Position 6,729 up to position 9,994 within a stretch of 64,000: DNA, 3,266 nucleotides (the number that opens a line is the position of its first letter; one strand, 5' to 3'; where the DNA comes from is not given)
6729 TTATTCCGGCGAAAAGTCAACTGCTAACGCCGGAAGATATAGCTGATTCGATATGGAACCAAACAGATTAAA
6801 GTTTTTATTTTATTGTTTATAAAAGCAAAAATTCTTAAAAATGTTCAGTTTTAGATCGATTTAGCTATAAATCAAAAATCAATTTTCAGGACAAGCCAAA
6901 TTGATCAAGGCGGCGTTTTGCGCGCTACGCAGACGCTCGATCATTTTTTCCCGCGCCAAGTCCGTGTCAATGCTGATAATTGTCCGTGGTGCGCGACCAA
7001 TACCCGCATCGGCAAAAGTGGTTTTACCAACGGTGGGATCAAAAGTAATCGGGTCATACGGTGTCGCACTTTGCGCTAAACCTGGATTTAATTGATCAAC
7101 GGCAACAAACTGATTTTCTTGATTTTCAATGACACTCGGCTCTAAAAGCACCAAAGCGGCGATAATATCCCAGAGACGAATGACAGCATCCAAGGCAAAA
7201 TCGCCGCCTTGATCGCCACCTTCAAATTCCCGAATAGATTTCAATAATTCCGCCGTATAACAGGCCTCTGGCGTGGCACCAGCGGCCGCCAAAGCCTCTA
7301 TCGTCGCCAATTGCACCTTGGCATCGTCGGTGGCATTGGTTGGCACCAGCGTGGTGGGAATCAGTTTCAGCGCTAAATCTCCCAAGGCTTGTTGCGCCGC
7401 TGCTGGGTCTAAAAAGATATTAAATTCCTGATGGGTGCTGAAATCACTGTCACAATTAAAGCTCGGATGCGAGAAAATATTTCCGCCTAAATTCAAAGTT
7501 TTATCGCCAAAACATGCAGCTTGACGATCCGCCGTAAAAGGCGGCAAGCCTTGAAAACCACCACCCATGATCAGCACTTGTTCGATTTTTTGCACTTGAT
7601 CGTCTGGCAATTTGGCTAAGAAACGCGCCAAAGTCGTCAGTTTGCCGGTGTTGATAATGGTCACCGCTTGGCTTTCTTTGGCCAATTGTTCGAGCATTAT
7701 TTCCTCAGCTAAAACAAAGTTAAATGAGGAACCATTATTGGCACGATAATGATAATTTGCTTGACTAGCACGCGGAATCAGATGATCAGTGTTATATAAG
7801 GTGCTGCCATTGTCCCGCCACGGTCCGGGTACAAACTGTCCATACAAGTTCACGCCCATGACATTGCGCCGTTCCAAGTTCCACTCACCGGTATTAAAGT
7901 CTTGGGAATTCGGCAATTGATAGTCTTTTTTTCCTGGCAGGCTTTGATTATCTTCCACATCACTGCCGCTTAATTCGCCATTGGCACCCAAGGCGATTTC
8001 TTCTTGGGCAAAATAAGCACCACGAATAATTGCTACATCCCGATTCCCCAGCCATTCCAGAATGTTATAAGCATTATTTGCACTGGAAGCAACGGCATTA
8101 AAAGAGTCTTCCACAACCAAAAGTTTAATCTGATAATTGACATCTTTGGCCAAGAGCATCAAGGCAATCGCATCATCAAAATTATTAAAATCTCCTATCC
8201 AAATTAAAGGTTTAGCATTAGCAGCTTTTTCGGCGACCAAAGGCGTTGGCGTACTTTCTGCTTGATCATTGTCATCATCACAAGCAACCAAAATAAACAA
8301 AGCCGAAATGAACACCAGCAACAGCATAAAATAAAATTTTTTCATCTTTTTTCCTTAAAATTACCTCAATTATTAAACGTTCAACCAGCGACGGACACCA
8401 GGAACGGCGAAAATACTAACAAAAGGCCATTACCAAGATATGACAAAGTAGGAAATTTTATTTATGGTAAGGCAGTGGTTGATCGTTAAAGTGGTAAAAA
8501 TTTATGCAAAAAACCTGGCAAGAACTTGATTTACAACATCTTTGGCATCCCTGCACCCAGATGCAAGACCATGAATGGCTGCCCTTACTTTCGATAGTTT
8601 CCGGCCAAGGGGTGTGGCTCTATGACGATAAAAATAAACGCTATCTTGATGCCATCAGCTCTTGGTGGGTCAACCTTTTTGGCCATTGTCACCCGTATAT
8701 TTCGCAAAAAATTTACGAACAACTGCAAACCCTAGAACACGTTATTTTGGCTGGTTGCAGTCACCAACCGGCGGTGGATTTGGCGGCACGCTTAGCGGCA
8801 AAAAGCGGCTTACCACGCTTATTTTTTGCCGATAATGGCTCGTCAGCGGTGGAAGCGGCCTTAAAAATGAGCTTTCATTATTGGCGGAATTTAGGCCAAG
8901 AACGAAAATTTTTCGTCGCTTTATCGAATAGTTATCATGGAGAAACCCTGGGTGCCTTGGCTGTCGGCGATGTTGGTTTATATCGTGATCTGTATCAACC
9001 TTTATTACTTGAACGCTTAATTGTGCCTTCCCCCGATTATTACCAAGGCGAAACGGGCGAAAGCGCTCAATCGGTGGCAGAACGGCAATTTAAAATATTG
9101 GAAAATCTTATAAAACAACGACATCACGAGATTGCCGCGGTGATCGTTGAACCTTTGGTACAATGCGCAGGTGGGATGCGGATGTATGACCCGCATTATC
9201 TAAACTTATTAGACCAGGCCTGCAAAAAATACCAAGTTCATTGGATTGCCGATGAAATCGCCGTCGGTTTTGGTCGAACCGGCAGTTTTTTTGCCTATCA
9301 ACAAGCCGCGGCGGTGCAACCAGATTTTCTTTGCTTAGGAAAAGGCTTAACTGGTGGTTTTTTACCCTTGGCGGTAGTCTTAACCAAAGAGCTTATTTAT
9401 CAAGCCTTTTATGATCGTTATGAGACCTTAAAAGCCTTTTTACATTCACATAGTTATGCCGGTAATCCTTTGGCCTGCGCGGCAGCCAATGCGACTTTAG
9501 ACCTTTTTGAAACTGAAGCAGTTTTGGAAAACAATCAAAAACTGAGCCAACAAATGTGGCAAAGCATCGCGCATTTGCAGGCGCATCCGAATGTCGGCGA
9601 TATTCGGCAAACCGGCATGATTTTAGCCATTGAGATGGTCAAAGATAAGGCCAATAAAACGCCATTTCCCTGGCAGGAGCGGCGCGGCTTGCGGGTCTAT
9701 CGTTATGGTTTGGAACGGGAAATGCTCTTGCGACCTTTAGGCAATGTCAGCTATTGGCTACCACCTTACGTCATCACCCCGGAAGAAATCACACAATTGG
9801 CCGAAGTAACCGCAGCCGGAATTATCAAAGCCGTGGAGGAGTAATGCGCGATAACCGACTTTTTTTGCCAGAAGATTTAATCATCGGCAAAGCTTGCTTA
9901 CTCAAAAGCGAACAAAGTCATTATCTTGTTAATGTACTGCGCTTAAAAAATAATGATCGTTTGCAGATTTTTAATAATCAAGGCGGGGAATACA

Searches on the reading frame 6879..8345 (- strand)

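Call 53: search_protein_families(library=pfam, proteins=[window:6879-8345:-], max_evalue=0.00001)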
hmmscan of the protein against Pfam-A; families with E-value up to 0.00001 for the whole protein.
window:6879-8345:- (488 aa): 1 family
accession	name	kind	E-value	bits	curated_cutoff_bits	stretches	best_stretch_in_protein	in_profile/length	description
PF01156.24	IU_nuc_hydro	-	1.2e-29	104.3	34.2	1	56-419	9-262/297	Inosine-uridine preferring nucleoside hydrolase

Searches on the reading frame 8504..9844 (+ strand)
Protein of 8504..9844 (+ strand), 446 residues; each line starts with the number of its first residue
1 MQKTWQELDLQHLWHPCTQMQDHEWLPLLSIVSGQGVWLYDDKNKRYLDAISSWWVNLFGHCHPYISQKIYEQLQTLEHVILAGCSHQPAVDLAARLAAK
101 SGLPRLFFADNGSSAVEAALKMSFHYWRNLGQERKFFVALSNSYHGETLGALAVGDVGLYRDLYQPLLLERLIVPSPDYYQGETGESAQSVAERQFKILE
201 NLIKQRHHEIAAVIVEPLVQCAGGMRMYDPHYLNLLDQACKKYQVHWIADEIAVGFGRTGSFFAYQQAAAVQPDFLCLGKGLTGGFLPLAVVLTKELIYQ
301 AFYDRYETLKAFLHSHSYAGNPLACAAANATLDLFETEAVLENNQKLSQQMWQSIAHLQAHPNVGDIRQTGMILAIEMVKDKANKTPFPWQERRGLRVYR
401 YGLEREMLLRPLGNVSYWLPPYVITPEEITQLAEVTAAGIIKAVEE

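Call 53: search_protein_families(library=pfam, proteins=[window:8504-9844:+], max_evalue=0.00001)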
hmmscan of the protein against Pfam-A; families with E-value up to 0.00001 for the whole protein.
window:8504-9844:+ (446 aa): 1 family
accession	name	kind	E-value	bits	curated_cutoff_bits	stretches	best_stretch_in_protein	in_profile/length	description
PF00202.27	Aminotran_3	-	3.2e-93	313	30.5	1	28-434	10-397/403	Aminotransferase class-III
